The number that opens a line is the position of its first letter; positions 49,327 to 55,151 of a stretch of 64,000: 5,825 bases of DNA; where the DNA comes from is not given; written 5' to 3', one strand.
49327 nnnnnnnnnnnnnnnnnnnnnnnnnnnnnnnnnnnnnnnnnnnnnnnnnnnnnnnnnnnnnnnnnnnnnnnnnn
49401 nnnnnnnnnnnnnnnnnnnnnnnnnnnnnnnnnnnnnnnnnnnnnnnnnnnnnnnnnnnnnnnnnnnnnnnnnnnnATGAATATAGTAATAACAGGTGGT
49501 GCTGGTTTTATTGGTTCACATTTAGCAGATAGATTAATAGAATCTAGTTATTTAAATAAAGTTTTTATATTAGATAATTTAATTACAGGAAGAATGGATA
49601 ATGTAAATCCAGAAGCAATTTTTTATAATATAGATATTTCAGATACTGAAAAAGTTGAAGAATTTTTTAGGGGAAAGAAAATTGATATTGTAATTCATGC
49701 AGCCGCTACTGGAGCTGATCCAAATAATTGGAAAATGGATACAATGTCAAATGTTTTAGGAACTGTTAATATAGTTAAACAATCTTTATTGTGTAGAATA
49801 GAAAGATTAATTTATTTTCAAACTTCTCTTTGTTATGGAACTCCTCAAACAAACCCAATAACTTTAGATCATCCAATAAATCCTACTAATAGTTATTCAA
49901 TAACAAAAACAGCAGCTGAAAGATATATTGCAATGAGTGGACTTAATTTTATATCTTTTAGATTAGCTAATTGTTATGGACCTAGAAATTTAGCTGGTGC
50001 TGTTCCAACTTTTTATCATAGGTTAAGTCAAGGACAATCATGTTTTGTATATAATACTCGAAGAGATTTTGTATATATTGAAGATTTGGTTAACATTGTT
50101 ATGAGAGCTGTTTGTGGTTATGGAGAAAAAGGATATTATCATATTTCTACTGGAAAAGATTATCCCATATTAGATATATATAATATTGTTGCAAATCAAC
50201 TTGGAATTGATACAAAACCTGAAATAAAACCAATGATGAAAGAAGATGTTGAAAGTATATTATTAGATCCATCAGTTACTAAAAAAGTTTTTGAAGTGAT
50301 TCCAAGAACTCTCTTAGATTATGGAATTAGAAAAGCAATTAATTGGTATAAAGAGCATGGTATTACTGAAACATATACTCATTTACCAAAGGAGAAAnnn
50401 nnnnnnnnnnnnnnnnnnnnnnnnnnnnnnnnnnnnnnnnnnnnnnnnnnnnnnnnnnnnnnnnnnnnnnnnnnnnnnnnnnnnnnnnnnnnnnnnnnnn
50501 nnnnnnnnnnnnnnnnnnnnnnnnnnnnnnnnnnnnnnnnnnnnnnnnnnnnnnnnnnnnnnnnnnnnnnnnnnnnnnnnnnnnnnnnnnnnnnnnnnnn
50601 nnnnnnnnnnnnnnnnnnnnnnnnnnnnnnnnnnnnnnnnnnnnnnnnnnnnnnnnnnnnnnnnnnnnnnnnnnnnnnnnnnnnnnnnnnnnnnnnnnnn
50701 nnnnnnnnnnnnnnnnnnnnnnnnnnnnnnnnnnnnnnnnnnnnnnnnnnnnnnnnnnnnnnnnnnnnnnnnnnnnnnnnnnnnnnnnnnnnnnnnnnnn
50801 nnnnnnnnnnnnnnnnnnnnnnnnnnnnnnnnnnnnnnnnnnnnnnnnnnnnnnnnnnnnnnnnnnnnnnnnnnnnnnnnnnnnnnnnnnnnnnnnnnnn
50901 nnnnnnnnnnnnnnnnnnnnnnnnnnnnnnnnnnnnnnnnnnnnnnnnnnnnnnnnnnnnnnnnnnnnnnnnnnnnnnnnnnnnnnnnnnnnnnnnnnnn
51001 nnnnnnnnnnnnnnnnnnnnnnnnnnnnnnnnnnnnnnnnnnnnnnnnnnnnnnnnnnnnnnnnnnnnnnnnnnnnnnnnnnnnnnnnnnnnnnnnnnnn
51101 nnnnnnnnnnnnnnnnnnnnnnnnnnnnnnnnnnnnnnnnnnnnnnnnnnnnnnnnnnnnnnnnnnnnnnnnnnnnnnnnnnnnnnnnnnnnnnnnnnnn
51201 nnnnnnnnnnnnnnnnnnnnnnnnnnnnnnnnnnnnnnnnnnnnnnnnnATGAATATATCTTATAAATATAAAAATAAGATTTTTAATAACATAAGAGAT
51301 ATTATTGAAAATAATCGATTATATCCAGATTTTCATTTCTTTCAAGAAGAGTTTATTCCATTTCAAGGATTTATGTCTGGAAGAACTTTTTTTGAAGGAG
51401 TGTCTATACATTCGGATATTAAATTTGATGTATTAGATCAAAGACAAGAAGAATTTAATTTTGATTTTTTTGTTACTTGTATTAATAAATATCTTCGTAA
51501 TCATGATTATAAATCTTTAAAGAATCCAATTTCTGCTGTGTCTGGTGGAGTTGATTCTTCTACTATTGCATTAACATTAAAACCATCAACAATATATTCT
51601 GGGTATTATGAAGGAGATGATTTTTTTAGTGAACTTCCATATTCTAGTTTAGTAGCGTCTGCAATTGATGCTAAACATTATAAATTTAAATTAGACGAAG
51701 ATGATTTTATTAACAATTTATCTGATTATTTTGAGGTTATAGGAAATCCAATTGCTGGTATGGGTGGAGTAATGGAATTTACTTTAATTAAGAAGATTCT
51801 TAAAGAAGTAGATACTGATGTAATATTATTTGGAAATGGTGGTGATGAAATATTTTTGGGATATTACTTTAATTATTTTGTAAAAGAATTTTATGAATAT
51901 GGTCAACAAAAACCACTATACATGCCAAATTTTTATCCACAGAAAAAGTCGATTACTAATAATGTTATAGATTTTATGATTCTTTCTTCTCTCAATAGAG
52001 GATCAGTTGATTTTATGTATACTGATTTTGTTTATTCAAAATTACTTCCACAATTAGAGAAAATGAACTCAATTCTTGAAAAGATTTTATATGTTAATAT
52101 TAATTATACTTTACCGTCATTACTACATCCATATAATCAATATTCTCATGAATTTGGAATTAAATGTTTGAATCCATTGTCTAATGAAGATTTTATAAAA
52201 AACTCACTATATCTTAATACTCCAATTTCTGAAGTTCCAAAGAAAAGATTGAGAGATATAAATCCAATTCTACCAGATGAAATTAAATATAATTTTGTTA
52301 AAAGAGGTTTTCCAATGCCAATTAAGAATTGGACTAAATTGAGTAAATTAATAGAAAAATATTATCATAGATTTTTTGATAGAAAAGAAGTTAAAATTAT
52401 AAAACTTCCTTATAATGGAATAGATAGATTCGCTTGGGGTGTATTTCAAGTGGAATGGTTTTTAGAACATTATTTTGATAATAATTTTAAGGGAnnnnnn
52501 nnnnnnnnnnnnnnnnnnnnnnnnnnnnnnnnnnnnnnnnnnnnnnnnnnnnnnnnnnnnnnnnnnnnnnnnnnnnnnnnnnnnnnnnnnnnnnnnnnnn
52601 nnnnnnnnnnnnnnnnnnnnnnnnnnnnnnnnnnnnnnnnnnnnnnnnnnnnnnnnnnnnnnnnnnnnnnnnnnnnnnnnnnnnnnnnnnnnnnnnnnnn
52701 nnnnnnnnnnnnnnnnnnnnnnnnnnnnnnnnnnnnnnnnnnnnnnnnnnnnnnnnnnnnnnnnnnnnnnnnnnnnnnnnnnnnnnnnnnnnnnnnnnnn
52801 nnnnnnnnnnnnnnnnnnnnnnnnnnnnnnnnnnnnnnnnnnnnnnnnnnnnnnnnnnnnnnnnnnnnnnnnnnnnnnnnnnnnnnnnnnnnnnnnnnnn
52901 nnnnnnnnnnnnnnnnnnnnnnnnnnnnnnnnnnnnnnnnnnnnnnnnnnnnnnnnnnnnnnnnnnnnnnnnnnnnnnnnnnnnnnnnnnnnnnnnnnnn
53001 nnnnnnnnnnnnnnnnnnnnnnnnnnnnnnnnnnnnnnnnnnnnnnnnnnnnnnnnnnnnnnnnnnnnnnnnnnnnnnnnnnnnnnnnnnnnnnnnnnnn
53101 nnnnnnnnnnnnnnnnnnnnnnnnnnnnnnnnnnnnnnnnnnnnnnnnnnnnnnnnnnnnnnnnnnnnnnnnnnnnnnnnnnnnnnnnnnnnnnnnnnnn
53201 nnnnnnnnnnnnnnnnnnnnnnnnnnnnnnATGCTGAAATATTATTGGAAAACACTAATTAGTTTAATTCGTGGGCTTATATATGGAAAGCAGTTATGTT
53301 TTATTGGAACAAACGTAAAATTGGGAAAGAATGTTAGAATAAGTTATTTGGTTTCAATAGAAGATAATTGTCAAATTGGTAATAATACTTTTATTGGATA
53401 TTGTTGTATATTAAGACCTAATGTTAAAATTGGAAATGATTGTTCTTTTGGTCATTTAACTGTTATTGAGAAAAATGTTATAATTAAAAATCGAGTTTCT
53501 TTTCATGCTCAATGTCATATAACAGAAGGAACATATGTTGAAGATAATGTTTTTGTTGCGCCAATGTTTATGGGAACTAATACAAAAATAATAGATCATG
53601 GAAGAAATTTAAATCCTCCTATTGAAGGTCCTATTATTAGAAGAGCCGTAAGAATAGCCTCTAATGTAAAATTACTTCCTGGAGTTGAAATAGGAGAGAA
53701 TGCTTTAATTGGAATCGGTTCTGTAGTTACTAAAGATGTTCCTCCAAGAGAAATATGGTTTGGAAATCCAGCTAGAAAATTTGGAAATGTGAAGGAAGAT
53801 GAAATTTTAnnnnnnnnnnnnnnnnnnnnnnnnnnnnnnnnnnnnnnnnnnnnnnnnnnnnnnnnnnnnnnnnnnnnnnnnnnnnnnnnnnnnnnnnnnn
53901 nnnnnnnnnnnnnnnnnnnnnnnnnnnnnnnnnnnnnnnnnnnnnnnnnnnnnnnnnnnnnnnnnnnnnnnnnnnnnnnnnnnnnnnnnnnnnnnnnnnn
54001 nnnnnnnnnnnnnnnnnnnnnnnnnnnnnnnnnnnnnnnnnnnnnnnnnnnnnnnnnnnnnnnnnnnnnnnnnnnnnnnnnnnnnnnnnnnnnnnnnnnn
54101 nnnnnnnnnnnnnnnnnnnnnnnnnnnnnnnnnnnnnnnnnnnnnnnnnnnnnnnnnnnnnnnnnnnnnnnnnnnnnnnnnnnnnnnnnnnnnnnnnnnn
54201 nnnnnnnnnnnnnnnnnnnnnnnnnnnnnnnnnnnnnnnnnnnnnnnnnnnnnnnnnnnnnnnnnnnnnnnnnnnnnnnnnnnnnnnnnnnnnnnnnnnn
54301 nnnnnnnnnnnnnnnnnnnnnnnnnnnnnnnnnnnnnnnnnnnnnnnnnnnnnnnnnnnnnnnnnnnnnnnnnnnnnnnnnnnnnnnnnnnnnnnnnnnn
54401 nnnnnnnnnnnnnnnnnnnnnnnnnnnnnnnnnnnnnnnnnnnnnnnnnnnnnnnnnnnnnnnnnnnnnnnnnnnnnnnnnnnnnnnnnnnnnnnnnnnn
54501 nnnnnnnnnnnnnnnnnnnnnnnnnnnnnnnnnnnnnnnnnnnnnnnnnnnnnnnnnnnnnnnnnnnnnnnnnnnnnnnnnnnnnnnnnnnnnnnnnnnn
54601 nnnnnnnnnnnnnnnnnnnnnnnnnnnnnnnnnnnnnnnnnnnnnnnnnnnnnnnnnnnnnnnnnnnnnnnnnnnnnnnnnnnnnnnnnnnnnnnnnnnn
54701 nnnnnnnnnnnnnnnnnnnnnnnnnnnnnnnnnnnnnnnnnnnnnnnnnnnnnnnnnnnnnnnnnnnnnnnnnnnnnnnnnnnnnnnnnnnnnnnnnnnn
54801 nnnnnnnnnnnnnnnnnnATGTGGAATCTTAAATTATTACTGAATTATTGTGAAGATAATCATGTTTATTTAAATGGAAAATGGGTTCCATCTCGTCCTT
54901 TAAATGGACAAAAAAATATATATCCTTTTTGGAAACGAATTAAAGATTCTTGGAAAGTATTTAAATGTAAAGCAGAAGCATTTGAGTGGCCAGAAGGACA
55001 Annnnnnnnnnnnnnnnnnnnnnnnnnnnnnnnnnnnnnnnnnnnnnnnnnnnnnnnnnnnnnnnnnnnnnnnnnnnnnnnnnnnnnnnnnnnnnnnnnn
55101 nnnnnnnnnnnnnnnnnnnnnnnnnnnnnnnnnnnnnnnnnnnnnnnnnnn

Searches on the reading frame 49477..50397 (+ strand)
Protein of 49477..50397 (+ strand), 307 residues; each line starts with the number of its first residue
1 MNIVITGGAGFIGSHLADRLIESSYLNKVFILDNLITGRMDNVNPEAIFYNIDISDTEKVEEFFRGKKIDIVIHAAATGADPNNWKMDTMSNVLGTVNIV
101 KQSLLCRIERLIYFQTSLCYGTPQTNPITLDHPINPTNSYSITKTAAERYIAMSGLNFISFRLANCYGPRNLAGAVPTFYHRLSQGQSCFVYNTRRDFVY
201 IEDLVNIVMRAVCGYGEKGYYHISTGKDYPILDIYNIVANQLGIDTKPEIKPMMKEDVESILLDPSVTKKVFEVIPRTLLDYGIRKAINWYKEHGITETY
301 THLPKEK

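Call 43: search_protein_families(library=pfam, proteins=[window:49477-50397:+], max_evalue=0.001)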
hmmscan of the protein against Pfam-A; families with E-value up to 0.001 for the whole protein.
window:49477-50397:+ (307 aa): 7 families
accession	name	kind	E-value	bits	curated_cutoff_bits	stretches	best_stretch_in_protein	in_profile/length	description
PF01370.27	Epimerase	-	3.5e-43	148.2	20.9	1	3-212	1-225/240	NAD dependent epimerase/dehydratase family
PF16363.11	GDP_Man_Dehyd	-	1.7e-31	110.4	27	1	5-264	2-294/332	GDP-mannose 4,6 dehydratase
PF04321.23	RmlD_sub_bind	-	5.4e-19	68.8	27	1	1-257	1-245/287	RmlD substrate binding domain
PF01073.25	3Beta_HSD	-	5.8e-16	58.8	22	1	4-221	1-238/280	3-beta hydroxysteroid dehydrogenase/isomerase family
PF02719.21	Polysacc_synt_2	-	6.1e-16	58.9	20.2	1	3-247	1-252/293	Polysaccharide biosynthesis protein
PF07993.18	NAD_binding_4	-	1e-09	38.4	20.1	1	67-168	87-209/258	Male sterility protein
PF13460.12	NAD_binding_10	-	4.4e-09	36.9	27.2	1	7-163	1-143/184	NAD(P)H-binding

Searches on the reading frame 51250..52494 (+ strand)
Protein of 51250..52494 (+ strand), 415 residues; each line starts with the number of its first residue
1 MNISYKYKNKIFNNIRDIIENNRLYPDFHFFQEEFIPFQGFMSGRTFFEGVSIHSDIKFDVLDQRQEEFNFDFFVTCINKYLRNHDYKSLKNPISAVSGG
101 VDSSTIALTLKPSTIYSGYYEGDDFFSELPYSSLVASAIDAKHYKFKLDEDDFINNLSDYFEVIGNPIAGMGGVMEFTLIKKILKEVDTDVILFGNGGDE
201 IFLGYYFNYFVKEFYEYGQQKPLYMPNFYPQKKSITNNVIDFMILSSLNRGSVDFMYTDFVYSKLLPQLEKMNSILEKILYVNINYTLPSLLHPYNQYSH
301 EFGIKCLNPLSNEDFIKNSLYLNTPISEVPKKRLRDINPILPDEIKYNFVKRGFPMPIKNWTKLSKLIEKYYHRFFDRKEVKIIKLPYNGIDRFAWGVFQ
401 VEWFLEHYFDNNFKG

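Call 43: search_protein_families(library=pfam, proteins=[window:51250-52494:+], max_evalue=0.001)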
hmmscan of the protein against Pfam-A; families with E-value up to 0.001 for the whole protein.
window:51250-52494:+ (415 aa): 1 family
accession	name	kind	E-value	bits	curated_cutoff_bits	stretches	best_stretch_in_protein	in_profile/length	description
PF00733.27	Asn_synthase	-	5.2e-24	86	21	1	97-370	24-306/354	Asparagine synthase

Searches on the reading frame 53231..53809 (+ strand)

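Call 6: search_protein_families(library=pfam, proteins=[window:53231-53809:+], max_evalue=0.01)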
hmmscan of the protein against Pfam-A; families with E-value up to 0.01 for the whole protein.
window:53231-53809:+ (193 aa): 5 families
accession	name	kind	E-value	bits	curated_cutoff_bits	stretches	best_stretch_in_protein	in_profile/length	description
PF00132.30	Hexapep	-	1.3e-22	78.9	27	4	46-80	1-35/36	Bacterial transferase hexapeptide (six repeats)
PF25084.1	LbH_EIF2B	-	2e-11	44.3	54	1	21-107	20-103/105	EIF2B subunit epsilon LbH domain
PF14602.12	Hexapep_2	-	2.7e-07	30.6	27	1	25-55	4-32/34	Hexapeptide repeat of succinyl-transferase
PF25087.1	GMPPB_C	-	0.0021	18.2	39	0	21-90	15-88/110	GMPPB C-terminal domain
PF24894.1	Hexapep_GlmU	-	0.0022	18.5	23.3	0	59-88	52-80/104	GlmU-like, C-terminal hexapeptide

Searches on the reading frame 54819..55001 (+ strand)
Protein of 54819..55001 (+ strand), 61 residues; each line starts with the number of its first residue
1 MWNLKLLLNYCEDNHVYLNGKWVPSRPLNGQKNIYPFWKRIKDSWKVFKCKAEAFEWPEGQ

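Call 6: search_protein_families(library=pfam, proteins=[window:54819-55001:+], max_evalue=0.01)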
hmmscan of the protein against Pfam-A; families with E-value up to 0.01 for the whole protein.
window:54819-55001:+ (61 aa): 0 families
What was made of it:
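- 54819..55004 (+): 61-aa ORF whose stop overlaps the GGQ start codon (TAATG). It is a possible translationally coupled neighbour and is not conserved in relatives. No Pfam hit (call 6).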
